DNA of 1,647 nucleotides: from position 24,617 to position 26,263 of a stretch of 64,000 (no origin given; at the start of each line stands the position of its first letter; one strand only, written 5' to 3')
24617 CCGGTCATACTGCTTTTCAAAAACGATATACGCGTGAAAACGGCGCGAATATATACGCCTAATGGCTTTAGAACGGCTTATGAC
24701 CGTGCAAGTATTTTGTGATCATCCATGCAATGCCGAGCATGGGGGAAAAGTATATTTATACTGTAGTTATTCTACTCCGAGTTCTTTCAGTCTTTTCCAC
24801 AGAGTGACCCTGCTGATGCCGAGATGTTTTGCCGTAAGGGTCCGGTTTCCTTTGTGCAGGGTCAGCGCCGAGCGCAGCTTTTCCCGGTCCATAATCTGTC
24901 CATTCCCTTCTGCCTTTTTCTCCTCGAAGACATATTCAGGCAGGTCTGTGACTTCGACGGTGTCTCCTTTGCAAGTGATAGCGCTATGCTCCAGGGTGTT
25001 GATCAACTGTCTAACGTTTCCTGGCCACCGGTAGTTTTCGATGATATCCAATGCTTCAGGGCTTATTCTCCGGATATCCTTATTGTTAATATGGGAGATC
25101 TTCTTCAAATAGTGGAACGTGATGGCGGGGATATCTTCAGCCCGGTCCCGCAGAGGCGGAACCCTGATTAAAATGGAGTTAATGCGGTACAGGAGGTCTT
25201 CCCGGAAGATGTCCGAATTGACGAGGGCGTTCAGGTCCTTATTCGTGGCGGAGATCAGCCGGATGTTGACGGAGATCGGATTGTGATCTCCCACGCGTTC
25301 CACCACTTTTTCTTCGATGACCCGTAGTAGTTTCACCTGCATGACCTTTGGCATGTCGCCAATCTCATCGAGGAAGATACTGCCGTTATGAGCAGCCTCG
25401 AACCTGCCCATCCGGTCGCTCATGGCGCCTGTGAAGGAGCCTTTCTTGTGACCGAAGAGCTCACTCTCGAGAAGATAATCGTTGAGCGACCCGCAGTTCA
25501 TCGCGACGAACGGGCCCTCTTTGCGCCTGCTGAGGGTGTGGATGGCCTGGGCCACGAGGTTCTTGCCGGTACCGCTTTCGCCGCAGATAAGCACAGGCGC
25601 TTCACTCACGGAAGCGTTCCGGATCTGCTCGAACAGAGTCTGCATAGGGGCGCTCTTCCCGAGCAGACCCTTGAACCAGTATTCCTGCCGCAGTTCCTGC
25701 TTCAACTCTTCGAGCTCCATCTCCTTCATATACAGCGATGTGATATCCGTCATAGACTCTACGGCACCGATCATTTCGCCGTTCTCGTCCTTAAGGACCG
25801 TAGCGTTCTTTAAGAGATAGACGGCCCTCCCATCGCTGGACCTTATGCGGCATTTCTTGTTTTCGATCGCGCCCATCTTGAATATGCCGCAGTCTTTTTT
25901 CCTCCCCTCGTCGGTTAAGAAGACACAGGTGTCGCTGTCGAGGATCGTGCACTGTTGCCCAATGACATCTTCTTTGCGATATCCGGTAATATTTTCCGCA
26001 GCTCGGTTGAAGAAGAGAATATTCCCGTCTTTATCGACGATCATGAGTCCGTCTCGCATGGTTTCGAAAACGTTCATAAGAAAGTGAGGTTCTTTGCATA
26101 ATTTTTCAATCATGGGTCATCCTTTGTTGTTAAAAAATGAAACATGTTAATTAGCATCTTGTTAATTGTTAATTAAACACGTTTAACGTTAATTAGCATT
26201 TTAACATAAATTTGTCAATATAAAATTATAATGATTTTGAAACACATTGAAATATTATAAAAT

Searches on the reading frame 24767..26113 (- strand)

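Call 80: search_protein_families(library=pfam, max_evalue=0.00001, proteins=[window:24767-26113:-])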
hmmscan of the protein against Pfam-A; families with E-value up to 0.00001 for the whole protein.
window:24767-26113:- (448 aa): 9 families
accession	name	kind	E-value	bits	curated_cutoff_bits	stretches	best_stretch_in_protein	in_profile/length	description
PF00158.32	Sigma54_activat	-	6.8e-67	224.8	20.2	1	151-316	2-167/168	Sigma-54 interaction domain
PF25601.1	AAA_lid_14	-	4.2e-24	84.6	27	1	322-403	1-82/87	AAA+ ATPase lid domain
PF14532.12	Sigma54_activ_2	-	1e-22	81.3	25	1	151-321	1-138/138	Sigma-54 interaction domain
PF13426.13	PAS_9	-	7.9e-14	52.2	27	1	21-125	2-102/103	PAS domain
PF00989.32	PAS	-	1.4e-11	44.9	22.6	1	14-123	5-112/113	PAS fold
PF02954.25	HTH_8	-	5.8e-10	39.2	22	1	409-445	6-42/42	Bacterial regulatory protein, Fis family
PF13188.13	PAS_8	-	1e-08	35.2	21.8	1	12-60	3-52/65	PAS domain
PF08448.16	PAS_4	-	3.8e-07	30.8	23.1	0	16-55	1-40/110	PAS fold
PF07728.20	AAA_5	-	5.3e-06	26.9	22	0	173-291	1-122/139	AAA domain (dynein-related subfamily)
